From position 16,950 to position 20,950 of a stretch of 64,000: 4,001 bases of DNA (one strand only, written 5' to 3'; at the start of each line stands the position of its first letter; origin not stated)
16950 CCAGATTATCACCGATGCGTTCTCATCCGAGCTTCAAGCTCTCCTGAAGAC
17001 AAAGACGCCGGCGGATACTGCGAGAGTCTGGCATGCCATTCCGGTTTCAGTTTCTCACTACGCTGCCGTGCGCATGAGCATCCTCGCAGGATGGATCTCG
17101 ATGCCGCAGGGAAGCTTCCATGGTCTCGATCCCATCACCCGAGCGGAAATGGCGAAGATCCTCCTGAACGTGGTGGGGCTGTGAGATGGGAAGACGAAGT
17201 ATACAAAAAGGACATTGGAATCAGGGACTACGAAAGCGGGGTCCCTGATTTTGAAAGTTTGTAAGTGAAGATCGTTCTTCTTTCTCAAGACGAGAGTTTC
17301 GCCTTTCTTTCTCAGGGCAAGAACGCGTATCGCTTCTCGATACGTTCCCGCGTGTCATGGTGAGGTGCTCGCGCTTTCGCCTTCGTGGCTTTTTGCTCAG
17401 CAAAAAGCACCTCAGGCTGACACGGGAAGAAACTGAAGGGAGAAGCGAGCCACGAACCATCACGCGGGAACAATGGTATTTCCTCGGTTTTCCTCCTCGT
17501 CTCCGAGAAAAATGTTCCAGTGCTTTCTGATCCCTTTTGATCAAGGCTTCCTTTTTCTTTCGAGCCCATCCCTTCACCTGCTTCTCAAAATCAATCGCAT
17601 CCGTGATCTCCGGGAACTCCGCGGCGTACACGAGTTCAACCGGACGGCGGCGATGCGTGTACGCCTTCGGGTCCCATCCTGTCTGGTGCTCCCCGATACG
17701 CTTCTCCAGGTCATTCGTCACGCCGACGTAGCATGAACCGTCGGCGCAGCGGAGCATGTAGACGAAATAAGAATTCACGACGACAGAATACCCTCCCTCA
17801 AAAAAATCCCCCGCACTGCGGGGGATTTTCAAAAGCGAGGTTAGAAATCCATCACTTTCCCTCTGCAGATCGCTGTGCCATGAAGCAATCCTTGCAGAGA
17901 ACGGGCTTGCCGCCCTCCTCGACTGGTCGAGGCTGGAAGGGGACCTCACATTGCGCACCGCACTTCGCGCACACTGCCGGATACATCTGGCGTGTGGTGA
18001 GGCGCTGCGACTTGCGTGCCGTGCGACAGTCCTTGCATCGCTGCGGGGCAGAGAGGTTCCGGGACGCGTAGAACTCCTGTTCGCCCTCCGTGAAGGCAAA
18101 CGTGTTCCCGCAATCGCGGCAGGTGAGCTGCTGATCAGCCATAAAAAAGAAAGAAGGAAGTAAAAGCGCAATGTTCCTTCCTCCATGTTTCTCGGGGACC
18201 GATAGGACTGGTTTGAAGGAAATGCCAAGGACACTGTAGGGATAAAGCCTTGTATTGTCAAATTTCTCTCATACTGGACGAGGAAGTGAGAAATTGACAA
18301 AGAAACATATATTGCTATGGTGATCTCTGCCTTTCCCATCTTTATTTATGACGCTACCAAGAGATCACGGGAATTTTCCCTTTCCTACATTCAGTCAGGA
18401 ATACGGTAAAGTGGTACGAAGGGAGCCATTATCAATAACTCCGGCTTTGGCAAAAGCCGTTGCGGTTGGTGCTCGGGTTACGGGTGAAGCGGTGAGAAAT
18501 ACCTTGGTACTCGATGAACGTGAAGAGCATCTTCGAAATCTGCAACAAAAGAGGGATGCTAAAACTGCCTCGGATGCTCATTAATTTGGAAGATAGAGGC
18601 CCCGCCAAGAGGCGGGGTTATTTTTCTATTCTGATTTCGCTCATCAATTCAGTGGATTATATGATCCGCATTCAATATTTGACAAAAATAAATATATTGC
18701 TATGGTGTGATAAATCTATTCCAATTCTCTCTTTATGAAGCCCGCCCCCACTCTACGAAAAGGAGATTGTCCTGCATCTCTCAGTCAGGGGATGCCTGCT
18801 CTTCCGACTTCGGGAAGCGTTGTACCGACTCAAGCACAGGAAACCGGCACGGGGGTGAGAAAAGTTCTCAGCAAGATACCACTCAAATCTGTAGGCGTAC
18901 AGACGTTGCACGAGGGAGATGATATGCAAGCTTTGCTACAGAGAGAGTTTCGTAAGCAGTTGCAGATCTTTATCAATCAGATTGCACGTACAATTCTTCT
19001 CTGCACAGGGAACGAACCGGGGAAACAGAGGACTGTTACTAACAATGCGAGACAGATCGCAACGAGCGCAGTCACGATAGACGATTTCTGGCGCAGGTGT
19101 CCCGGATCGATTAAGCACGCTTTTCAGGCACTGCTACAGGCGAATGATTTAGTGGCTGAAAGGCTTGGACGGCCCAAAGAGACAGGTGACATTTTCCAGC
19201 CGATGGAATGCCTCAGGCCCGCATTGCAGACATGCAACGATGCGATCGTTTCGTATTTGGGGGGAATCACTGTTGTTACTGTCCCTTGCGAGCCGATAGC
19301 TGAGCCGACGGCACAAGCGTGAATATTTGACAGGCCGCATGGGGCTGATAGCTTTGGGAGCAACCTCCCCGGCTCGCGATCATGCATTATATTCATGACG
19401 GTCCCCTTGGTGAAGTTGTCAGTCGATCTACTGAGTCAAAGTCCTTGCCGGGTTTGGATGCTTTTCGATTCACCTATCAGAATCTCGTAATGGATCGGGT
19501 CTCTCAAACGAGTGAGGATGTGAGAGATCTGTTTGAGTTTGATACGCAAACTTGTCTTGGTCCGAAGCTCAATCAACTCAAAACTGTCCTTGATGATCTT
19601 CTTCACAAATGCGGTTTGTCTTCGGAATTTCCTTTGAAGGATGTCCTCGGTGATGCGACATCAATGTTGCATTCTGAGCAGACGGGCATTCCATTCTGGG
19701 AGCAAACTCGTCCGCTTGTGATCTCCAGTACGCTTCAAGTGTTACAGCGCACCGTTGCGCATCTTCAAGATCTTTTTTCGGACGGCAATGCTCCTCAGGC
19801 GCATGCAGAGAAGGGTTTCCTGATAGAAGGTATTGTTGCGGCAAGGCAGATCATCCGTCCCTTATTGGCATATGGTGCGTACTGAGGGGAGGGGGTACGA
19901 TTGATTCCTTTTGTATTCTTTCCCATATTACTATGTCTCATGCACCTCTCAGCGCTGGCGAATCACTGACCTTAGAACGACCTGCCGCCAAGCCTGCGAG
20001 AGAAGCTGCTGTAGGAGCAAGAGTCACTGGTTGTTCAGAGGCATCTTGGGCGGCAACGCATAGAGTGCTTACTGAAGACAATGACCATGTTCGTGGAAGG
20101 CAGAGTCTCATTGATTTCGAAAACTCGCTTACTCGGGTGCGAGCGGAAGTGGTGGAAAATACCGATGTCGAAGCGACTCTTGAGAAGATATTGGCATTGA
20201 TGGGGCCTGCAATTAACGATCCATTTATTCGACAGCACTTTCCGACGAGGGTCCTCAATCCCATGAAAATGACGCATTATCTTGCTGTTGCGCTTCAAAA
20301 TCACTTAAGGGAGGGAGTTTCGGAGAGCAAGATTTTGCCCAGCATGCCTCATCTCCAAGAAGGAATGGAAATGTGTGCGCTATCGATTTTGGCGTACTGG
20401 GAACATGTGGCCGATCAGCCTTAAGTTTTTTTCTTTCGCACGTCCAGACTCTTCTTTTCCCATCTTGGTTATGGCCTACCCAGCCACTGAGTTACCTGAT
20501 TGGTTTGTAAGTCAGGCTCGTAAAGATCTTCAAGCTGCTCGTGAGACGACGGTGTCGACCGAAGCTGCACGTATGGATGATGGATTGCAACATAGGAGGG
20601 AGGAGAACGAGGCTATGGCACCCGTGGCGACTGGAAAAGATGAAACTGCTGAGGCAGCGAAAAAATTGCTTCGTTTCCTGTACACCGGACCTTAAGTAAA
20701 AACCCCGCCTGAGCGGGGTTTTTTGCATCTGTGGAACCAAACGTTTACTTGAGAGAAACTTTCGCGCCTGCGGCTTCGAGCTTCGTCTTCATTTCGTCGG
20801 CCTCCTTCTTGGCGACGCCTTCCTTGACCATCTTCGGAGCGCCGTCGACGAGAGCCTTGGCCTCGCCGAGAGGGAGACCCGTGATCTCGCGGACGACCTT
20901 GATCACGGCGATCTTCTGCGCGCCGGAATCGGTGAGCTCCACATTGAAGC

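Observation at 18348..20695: Lower-G+C cassette of four tandem paralogous small proteins plus an acidic mini-protein, with an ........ motif kept through different codons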

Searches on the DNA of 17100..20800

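Call 72: search_rna_families(source=window, start=17100, end=20800, threshold=evalue, max_evalue=1)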
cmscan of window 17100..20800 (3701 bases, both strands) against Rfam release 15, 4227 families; matches with E-value up to 1: 8.
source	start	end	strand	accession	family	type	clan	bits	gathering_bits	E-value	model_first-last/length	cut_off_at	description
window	20659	20757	-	RF01770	rimP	Cis-reg; leader;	-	26.7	47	0.23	1-102/102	no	Gammaprotebacteria rimP leader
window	17801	17852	-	RF00512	Leu_leader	Cis-reg; leader;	-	26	50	0.022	1-148/148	no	Leucine operon leader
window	20699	20722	-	RF00195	RsmY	Gene; sRNA;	CL00106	25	57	0.003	98-121/121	no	RsmY RNA family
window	20697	20766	-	RF01400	istR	Gene; antitoxin;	-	22.9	45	0.15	1-130/130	no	istR Hfq binding RNA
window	20658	20724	+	RF01400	istR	Gene; antitoxin;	-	22.2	45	0.22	1-130/130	no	istR Hfq binding RNA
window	20640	20722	+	RF00195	RsmY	Gene; sRNA;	CL00106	21.7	57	0.023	1-121/121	no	RsmY RNA family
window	17749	17831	+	RF00512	Leu_leader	Cis-reg; leader;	-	20.7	50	0.54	1-148/148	no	Leucine operon leader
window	20654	20723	+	RF01394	isrK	Gene; sRNA;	-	18.7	50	0.69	1-77/77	no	isrK Hfq binding RNA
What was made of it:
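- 20697..20728 (.): Shared bidirectional terminator between E and the convergent rplL: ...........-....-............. Weak terminator-type Rfam partial matches only (call 72).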

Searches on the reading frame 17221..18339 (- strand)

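Call 6: search_protein_families(library=pfam, proteins=[window:17221-18339:-], max_evalue=1)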
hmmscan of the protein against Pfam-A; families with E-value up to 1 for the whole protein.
window:17221-18339:- (372 aa): 2 families
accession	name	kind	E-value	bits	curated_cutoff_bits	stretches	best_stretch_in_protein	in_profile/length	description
PF01541.30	GIY-YIG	-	6.7e-18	65.2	22.6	1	191-263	2-76/78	GIY-YIG catalytic domain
PF10544.15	T5orf172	-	0.033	15.1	20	1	203-257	16-65/101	T5orf172 domain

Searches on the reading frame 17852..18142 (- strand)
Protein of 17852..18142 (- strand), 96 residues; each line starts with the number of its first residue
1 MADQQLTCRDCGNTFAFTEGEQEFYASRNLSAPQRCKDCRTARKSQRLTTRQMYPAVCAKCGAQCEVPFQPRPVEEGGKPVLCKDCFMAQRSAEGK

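Call 6: search_protein_families(library=pfam, proteins=[window:17852-18142:-], max_evalue=1)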
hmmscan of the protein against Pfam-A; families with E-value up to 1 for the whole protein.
window:17852-18142:- (96 aa): 6 families
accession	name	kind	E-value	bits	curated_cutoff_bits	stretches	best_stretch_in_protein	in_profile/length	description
PF13451.12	zf_Tbcl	-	1.1e-17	64.2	24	1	3-47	2-47/48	Probable treble clef domain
PF23477.1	zf_Tbcl_2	-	1.5e-14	53.8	27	1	51-91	1-37/37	Probable treble clef zinc finger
PF00412.28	LIM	-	0.12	13.1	22.9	1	36-89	1-56/58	LIM domain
PF08790.17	zf-LYAR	-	0.47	10.8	20.7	1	6-18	1-13/28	LYAR-type C2HC zinc finger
PF14522.11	Cytochrome_C7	-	0.5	10.7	24.8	0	4-61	12-65/67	Cytochrome c7 and related cytochrome c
PF24458.1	DUF7573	-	0.77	10.2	30.2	0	52-86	6-36/39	Domain of unknown function (DUF7573)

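Call 7: search_protein_families(library=ncbifam, proteins=[window:17852-18142:-], max_evalue=1)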
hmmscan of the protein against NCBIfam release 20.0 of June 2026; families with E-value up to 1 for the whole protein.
window:17852-18142:- (96 aa): 6 families
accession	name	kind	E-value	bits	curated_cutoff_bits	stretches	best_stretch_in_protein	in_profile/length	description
TIGR04272.1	cxxc_cxxc_Mbark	domain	2.8e-15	55.8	36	1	51-91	1-37/37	CxxC-x17-CxxC domain-containing protein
NF033497.1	rubre_like_arch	subfamily_domain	0.017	14.8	32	1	2-15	13-26/34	rubrerythrin-like domain-containing protein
NF047912.1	ECs_2282_CxxC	subfamily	0.024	14.5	37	1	5-41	2-35/60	ECs_2282 family putative zinc-binding protein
NF033717.2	HPDL_rSAM_activ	equivalog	0.086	12.1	420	1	5-64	30-90/311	4-hydroxyphenylacetate decarboxylase activase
TIGR03655.1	anti_R_Lar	subfamily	0.45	10.9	39.6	0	5-27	28-50/55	Lar family restriction alleviation protein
NF041915.1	HVO_2901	equivalog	0.48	10.3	80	1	5-16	15-26/55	HVO_2901 family zinc finger protein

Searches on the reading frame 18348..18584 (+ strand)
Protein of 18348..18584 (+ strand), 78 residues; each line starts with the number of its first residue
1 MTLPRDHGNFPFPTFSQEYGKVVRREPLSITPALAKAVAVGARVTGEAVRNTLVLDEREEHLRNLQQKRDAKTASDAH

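Call 6: search_protein_families(library=pfam, proteins=[window:18348-18584:+], max_evalue=1)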
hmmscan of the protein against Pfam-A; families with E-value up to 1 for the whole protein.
window:18348-18584:+ (78 aa): 0 families

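Call 7: search_protein_families(library=ncbifam, proteins=[window:18348-18584:+], max_evalue=1)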
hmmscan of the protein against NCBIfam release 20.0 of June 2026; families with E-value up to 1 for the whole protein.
window:18348-18584:+ (78 aa): 0 families

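Call 10: list_cluster_members(proteins=[window:18348-18581:+, window:18735-19319:+, window:19382-19882:+, window:19933-20421:+, window:20471-20692:+, window:20745-21134:-])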
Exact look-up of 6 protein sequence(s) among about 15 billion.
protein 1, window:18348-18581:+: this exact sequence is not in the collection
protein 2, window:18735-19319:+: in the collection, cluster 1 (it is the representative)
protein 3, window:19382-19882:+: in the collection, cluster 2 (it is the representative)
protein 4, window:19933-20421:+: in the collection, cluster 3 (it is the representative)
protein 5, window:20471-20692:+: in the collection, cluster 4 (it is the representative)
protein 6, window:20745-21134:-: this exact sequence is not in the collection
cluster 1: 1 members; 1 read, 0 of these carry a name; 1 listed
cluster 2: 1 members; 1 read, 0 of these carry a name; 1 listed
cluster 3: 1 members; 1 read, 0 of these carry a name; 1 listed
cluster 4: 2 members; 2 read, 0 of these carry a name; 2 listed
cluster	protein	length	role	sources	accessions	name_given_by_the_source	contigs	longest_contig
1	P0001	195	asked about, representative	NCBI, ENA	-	-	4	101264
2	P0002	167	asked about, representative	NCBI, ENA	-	-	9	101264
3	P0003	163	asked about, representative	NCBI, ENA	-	-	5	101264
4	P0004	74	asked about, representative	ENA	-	-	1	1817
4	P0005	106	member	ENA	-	-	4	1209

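Call 51: search_protein_families(library=phrogs, proteins=[window:18348-18584:+], max_evalue=0.1)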
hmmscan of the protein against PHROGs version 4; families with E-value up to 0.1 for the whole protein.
window:18348-18584:+ (78 aa): 2 families
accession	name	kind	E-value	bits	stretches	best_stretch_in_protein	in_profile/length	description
phrog_20408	-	unknown function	0.016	16.2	1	21-70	96-143/194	-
phrog_10231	-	unknown function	0.032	14.7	1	30-71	108-149/256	-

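Call 52: search_protein_families(library=padloc, proteins=[window:18348-18584:+], max_evalue=0.1)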
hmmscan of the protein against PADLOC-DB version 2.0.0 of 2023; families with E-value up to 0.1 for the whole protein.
window:18348-18584:+ (78 aa): 0 families

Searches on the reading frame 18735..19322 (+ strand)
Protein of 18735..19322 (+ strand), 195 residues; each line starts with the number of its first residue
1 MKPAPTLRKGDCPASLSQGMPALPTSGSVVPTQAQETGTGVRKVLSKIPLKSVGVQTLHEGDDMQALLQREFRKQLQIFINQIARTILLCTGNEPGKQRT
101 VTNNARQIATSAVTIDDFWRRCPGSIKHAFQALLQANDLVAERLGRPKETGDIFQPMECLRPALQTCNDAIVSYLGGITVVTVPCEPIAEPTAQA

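Call 6: search_protein_families(library=pfam, proteins=[window:18735-19322:+], max_evalue=1)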
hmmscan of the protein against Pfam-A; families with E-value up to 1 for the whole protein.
window:18735-19322:+ (195 aa): 1 family
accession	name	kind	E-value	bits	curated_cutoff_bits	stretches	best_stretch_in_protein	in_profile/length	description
PF23941.1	DUF7276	-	0.26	11.4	27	1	125-170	145-192/227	Domain of unknown function (DUF7276)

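Call 7: search_protein_families(library=ncbifam, proteins=[window:18735-19322:+], max_evalue=1)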
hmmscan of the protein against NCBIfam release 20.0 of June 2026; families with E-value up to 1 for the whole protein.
window:18735-19322:+ (195 aa): 0 families

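Call 18: find_homologous_proteins(query=window:18735-19319:+, max_evalue=10)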
Query window:18735-19319:+ (195 aa): 1 proteins with E <= 10 among 873 candidates.
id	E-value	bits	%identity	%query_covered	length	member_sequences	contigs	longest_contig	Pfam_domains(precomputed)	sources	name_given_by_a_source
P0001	5.7e-125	432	100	100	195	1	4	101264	-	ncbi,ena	-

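Call 41: predict_structure(alignment_id=A2)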
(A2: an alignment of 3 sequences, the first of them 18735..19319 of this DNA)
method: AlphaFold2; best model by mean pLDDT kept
length: 195 residues; sequences in the alignment: 3
mean_pLDDT: 41.9   pTM: 0.29
mean pLDDT of the five models: 41.9, 41.7, 40.6, 38.0, 37.3
residues with pLDDT >= 90: 0; 70-90: 0; 50-70: 65; < 50: 130
segments of 3 or more residues with pLDDT < 50: 1-69, 86-94, 136-164, 177-195
pLDDT, mean of each block of 10 residues (from residue 1): 35 29 27 28 28 29 39 54 51 49 56 58 56 50 40 37 52 49 32 36
secondary structure, 60 per line:
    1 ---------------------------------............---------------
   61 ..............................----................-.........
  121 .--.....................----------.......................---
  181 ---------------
elements in order: H34-45 H61-90 H95-110 H112-121 H124-144 H155-177
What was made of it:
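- Tried and rejected: AF2 on full-length B gave pLDDT 42 (call 41).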

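Call 51: search_protein_families(library=phrogs, proteins=[window:18735-19322:+], max_evalue=0.1)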
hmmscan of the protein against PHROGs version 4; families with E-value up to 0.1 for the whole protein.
window:18735-19322:+ (195 aa): 0 families

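Call 52: search_protein_families(library=padloc, proteins=[window:18735-19322:+], max_evalue=0.1)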
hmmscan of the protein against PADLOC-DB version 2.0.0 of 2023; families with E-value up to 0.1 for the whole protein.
window:18735-19322:+ (195 aa): 0 families

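Call 64: search_dna_similar(query=window:18735-19319:+, collection=phages, mode=protein, max_evalue=1, max_rows=5)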
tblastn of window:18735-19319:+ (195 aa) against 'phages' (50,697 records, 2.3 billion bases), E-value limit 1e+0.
No match.

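Call 65: find_related_loci(query=window:18735-19319:+, collection=viral_contigs, flank=5000)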
Query window:18735-19319:+ (195 aa) in viral_contigs; peptide patterns used: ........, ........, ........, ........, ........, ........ (x = any residue, [..] = any of these).
4 stretches matched a pattern, but none encodes a relative of the query by tblastn (E <= 1e-3).
